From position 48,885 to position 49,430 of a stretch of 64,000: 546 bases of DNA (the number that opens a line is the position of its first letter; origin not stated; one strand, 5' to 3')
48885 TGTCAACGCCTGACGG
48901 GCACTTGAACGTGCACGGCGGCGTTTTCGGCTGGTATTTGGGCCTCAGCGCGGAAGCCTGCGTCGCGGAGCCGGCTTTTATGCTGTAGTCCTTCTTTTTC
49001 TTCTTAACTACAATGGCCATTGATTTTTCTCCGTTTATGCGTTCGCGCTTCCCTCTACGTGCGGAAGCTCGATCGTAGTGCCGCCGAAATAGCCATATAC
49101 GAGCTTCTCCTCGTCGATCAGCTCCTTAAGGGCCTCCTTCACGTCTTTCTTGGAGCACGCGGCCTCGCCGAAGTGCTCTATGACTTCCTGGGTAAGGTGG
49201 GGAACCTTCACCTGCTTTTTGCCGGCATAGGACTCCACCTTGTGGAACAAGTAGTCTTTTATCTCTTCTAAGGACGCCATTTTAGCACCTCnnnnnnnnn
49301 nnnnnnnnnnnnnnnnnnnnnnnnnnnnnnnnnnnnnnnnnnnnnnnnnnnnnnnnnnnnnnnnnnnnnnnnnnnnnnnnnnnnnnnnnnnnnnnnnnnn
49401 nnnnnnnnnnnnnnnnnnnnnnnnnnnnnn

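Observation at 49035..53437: dsrEFH and tusA (oxidative-type markers) co-occur with dsrD (reductive-type marker) in one locus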

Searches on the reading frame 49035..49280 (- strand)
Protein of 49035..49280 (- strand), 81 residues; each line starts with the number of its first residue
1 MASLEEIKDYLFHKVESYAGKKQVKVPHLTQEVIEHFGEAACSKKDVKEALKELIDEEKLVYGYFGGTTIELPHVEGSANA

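Call 4: search_protein_families(library=pfam, proteins=[window:49035-49280:-], max_evalue=0.01)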
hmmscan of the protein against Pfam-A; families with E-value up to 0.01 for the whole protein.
window:49035-49280:- (81 aa): 2 families
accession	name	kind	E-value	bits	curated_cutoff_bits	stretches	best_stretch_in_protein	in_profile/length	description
PF07106.19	TBPIP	-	0.00033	21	22.8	1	27-70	16-58/62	TBPIP/Hop2 winged helix domain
PF10557.15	Cullin_Nedd8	-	0.0046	17.4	36.9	1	21-58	17-55/63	Cullin protein neddylation domain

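Call 5: search_protein_families(library=ncbifam, proteins=[window:49035-49280:-], max_evalue=0.01)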
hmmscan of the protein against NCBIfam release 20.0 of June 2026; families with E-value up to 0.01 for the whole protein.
window:49035-49280:- (81 aa): 0 families

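Call 9: search_solved_structures(query=window:49035-49280:-, max_evalue=10, show_alignments=2)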
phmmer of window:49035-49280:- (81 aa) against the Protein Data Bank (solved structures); distinct sequences matched with E-value up to 10: 2.
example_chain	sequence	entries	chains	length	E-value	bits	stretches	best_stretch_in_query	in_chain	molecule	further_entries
9gyt_1H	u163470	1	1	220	0.49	14.5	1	13-60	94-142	bL9m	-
4z85_A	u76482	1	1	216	1.8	12.7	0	27-63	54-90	2-nitrobenzoate nitroreductase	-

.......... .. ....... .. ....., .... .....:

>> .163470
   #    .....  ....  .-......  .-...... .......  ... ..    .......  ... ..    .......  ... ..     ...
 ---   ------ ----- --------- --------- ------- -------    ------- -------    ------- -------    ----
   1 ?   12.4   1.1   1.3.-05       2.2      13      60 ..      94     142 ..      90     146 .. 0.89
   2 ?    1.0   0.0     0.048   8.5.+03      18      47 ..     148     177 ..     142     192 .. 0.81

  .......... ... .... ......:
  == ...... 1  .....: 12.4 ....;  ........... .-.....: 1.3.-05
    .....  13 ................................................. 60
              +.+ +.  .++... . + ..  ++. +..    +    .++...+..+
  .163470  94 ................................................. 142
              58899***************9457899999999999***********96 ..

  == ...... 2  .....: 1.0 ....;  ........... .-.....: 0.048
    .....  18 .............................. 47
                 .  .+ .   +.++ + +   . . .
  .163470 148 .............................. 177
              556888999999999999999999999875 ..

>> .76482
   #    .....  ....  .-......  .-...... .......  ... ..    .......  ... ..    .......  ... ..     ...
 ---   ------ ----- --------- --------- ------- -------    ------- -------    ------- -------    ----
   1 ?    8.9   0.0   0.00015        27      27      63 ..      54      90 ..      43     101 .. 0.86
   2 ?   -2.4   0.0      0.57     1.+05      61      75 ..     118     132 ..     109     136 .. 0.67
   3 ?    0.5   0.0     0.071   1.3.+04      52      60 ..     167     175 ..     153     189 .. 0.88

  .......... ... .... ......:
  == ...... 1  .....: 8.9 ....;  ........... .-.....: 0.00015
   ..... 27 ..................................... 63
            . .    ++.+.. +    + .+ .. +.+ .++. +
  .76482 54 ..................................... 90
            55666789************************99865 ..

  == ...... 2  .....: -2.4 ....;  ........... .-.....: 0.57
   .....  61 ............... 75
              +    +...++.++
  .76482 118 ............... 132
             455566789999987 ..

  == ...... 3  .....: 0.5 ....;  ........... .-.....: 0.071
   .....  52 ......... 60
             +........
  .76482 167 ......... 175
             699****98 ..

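Call 31: search_protein_families(library=pfam, alignment_id=A1, max_evalue=1)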
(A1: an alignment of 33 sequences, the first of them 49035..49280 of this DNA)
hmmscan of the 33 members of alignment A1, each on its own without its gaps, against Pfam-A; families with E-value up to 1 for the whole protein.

A. member 1, window:49035-49280:- (81 aa): 9 families
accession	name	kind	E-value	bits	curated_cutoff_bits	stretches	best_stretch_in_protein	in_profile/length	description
PF07106.19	TBPIP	-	0.00033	21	22.8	1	27-70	16-58/62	TBPIP/Hop2 winged helix domain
PF10557.15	Cullin_Nedd8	-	0.0046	17.4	36.9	1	21-58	17-55/63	Cullin protein neddylation domain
PF08679.17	DsrD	-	0.027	15.2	24.2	1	42-69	31-58/65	Dissimilatory sulfite reductase D (DsrD)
PF22560.2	GMT-wHTH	-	0.039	14.8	27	1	4-61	26-76/82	GMT-like wHTH domain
PF21128.4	MCM4_WHD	-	0.039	14.5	24.4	1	5-61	8-63/75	MCM4, winged helix domain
PF11047.13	SopD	-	0.056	13.1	25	1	3-55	138-190/319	Salmonella outer protein D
PF06304.16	DUF1048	-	0.072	13.9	29.6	1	4-53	28-73/102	Protein of unknown function (DUF1048)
PF07962.17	Swi3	-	0.15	12.4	25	0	39-59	63-83/83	Replication Fork Protection Component Swi3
PF08672.17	ANAPC2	-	0.19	12.7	23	0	40-62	31-53/60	Anaphase promoting complex (APC) subunit 2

B. families by the number of members that match (of 33 scanned): 36 families (the first 25 are shown)
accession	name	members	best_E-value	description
PF07106.19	TBPIP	16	5.8e-05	TBPIP/Hop2 winged helix domain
PF21128.4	MCM4_WHD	12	0.00081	MCM4, winged helix domain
PF09840.14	DUF2067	3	0.074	Uncharacterized protein conserved in archaea (DUF2067)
PF10557.15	Cullin_Nedd8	2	0.0046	Cullin protein neddylation domain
PF08679.17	DsrD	2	0.014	Dissimilatory sulfite reductase D (DsrD)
PF00392.27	GntR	2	0.019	Bacterial regulatory proteins, gntR family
PF22560.2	GMT-wHTH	2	0.039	GMT-like wHTH domain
PF10145.14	PhageMin_Tail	2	0.064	Phage-related minor tail protein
PF01780.25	Ribosomal_L37ae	2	0.075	Ribosomal L37ae protein family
PF08501.16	Shikimate_dh_N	2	0.092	Shikimate dehydrogenase substrate binding domain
PF08672.17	ANAPC2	2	0.18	Anaphase promoting complex (APC) subunit 2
PF25137.1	ADH_Fe_C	2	0.18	Fe-containing alcohol dehydrogenase family, C-terminal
PF21693.2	SWT1_3rd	2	0.22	Transcriptional protein SWT1, C-terminal domain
PF05459.17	Herpes_UL69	1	0.0026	Herpesvirus transcriptional regulator family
PF23948.1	ARM_5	1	0.015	ARM-like repeat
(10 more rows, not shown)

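Call 33: find_homologous_proteins(query=window:49035-49280:-, max_evalue=0.001)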
Query window:49035-49280:- (81 aa): 23 proteins with E <= 0.001 among 23 candidates.
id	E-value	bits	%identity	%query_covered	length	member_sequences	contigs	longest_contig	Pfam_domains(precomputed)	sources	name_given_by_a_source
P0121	2.9e-44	166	96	100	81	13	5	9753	-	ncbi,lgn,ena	-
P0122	8.4e-38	146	88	99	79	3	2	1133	-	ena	-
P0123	1.7e-37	145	81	99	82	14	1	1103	-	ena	-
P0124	2.7e-36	141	83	99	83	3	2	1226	-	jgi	jgi:hypothetical protein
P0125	1.5e-35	138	80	98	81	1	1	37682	-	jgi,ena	-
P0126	3.1e-35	137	82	95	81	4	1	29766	-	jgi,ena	-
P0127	5.6e-35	137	81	95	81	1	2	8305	-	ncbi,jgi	jgi:hypothetical protein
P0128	5.6e-35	137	84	99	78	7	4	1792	PF08679.18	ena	-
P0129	3.1e-34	134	77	98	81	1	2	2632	PF07106.20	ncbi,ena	-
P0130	2.7e-31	125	78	99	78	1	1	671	-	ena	-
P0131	3.8e-31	124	81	99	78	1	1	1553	PF08679.18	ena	-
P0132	5.3e-31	124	76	99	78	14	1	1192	-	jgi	jgi:hypothetical protein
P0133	1.5e-30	123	74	99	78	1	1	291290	-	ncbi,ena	-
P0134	8.7e-30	120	75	99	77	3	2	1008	-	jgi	-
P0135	4.6e-29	118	74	99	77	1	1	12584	-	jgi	jgi:hypothetical protein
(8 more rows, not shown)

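Call 35: find_encoding_contigs(protein=P0133, flank=10000, max_places=3)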
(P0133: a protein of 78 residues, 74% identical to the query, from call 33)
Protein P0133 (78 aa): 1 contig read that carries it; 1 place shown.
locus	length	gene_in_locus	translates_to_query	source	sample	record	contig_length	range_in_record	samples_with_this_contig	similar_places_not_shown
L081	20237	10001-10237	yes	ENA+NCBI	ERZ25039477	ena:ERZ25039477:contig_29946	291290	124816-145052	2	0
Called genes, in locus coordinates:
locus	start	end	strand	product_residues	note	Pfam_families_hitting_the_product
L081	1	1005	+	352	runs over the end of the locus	PF13183:Fer4_8, PF13237:Fer4_10 (faint), PF13534:Fer4_17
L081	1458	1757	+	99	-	-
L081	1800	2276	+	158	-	PF10399:UCR_Fe-S_N (weak), PF00355:Rieske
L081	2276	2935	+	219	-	PF00033:Cytochrome_B, PF13631:Cytochrom_B_N_2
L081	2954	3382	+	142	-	PF00032:Cytochrom_B_C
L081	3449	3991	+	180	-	-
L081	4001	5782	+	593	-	-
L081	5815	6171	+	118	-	PF02635:DsrE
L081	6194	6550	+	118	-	PF02635:DsrE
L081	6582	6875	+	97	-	PF04077:DsrH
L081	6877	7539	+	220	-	PF13646:HEAT_2 (weak), PF13513:HEAT_EZ (weak)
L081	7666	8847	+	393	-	PF03460:NIR_SIR_ferr (weak), PF01077:NIR_SIR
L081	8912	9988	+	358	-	PF03460:NIR_SIR_ferr, PF01077:NIR_SIR, PF12838:Fer4_7 (weak)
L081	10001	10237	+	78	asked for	-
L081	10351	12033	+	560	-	PF14691:Fer4_20, PF00890:FAD_binding_2 (weak), PF01266:DAO, PF07992:Pyr_redox_2, PF13450:NAD_binding_8, PF13738:Pyr_redox_3, PF00070:Pyr_redox, PF14697:Fer4_21 (weak), +5 more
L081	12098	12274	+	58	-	-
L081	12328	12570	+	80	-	-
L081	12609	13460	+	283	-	PF00175:NAD_binding_1, PF10418:DHODB_Fe-S_bind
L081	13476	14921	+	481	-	PF14691:Fer4_20, PF01262:AlaDh_PNT_C (faint), PF13738:Pyr_redox_3 (faint), PF01946:Thi4 (weak), PF07992:Pyr_redox_2, PF00070:Pyr_redox (faint), PF13450:NAD_binding_8 (weak)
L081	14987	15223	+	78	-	PF01206:TusA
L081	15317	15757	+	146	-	PF00571:CBS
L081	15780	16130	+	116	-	PF04358:DsrC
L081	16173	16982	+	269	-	PF00590:TP_methylase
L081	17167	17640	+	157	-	PF02566:OsmC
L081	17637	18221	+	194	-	PF00903:Glyoxalase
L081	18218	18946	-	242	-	PF01875:Memo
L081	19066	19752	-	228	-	PF13489:Methyltransf_23, PF08241:Methyltransf_11, PF08242:Methyltransf_12, PF13649:Methyltransf_25 (weak)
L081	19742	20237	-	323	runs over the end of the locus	PF13641:Glyco_tranf_2_3 (weak), PF00535:Glycos_transf_2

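Call 46: predict_structure(alignment_id=A3)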
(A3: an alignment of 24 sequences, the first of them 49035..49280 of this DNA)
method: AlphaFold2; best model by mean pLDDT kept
length: 81 residues; sequences in the alignment: 24
mean_pLDDT: 83.3   pTM: 0.74
mean pLDDT of the five models: 83.3, 83.1, 82.2, 80.4, 79.2
residues with pLDDT >= 90: 37; 70-90: 30; 50-70: 8; < 50: 6
segments of 3 or more residues with pLDDT < 50: 76-81
pLDDT, mean of each block of 10 residues (from residue 1): 91 86 83 91 92 92 75 63 35
secondary structure, 60 per line:
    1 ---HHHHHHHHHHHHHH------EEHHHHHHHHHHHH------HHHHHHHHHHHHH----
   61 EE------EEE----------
elements in order: H4-17 H26-37 H44-56 E69-71

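Call 51: fold_search(model_id=the predicted structure, library=pdb)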
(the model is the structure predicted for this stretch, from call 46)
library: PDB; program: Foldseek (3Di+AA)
matches with E <= 10: 1305; with E <= 0.001: 0
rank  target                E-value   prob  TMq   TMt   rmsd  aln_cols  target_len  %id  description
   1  3o6b_B                4.1e-03  1.00  0.74  0.84   2.5        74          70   16  A Dual E3 Mechanism for Rub1 Ligation to Cdc53: Dcn1(P)-Cdc53(WHB) low resolution (released 2010-09-15)
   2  3o6b_D                4.4e-03  1.00  0.61  0.71   2.9        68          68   20  A Dual E3 Mechanism for Rub1 Ligation to Cdc53: Dcn1(P)-Cdc53(WHB) low resolution (released 2010-09-15)
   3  3o2p_E                4.7e-03  1.00  0.62  0.59   3.4        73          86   20  A Dual E3 Mechanism for Rub1 Ligation to Cdc53: Dcn1(P)-Cdc53(WHB) (released 2010-09-15)
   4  3dqv_C                1.4e-02  1.00  0.71  0.17   2.5        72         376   15  Structural Insights into NEDD8 Activation of Cullin-RING Ligases: Conformational Control of Conjugation (released 2008-09-30)
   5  9qo1_I                1.8e-02  1.00  0.72  0.13   2.4        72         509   17  Activated 9-subunit COP9 signalosome and neddylated SCF (SKP1-SKP2-CKS1) complex structure (released 2026-02-11)
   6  8or3_A                1.9e-02  1.00  0.73  0.09   2.2        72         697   17  CAND1-CUL1-RBX1-SKP1-SKP2-DCNL1 (released 2023-06-28)
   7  6ob1_MODEL_1_C        1.9e-02  0.99  0.59  0.54   5.1        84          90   15  Structure of WHB in complex with Ubiquitin Variant (released 2019-08-14)
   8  8b9d_4                2.0e-02  1.00  0.70  0.09   1.9        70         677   24  Human replisome bound by Pol Alpha (released 2023-08-09)
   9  3o6b_H                2.2e-02  1.00  0.69  0.80   2.3        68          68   18  A Dual E3 Mechanism for Rub1 Ligation to Cdc53: Dcn1(P)-Cdc53(WHB) low resolution (released 2010-09-15)
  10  9i0v_A                2.2e-02  1.00  0.60  0.24   3.5        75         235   23  Crystal structure of DasR in complex with a synthetic DasR-binding RNA aptamer (released 2026-01-28)
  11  3lmm_B                2.5e-02  1.00  0.59  0.10   3.2        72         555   17  Crystal Structure of the DIP2311 protein from Corynebacterium diphtheriae, Northeast Structural Genomics Consortium Ta (released 2010-02-16)
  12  6v9i_C                2.8e-02  1.00  0.72  0.09   2.3        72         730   15  cryo-EM structure of Cullin5 bound to RING-box protein 2 (Cul5-Rbx2) (released 2020-04-29)
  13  4p5o_A                2.8e-02  1.00  0.68  0.18   2.5        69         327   17  Structure of an RBX1-UBC12~NEDD8-CUL1-DCN1 complex: a RING-E3-E2~ubiquitin-like protein-substrate intermediate trapped (released 2014-07-02)
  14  7oni_C                2.8e-02  1.00  0.70  0.11   2.5        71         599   15  Structure of Neddylated CUL5 C-terminal region-RBX2-ARIH2* (released 2021-09-15)
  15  7dbp_K                2.8e-02  1.00  0.61  0.64   3.1        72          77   15  Linker histone defines structure and self-association behaviour of the 177 bp human chromosome (released 2020-12-23)
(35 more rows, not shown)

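Call 84: search_protein_representatives(alignment_id=A3)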
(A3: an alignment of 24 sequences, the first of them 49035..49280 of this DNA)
Query: 24 sequences, 79 profile positions. Proteins with E-value up to 0.001 (for the whole library): 113; up to 1e-10: 36; up to 1e-30: 1. The best 113 are listed.
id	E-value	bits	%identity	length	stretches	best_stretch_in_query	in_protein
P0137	4.9e-40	151.8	-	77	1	1-79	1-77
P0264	8.4e-23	96.6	-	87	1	4-79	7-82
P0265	2.1e-21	92.2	-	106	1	3-78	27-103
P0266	3.6e-20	88.2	-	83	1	1-78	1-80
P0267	4.4e-18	81.5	-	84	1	3-75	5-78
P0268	8.2e-18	80.6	-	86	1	6-77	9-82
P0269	3.7e-17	78.5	-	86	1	3-78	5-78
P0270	5.0e-16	74.9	-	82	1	5-78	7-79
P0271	1.6e-15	73.3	-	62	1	20-79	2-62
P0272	2.4e-15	72.7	-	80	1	3-71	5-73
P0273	7.8e-15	71.1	-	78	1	4-76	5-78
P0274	8.3e-15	71.0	-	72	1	5-75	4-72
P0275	1.1e-14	70.7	-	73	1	1-71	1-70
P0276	1.5e-14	70.2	-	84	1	3-78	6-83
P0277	2.1e-14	69.7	-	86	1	3-76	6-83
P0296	4.3e-11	59.1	-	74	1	5-74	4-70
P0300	1.7e-10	57.2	-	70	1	5-75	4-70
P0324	8.0e-08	48.6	-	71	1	5-73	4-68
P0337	1.2e-06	44.9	-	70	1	6-73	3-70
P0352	1.2e-05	41.6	-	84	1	4-74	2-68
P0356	1.5e-05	41.4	-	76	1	5-73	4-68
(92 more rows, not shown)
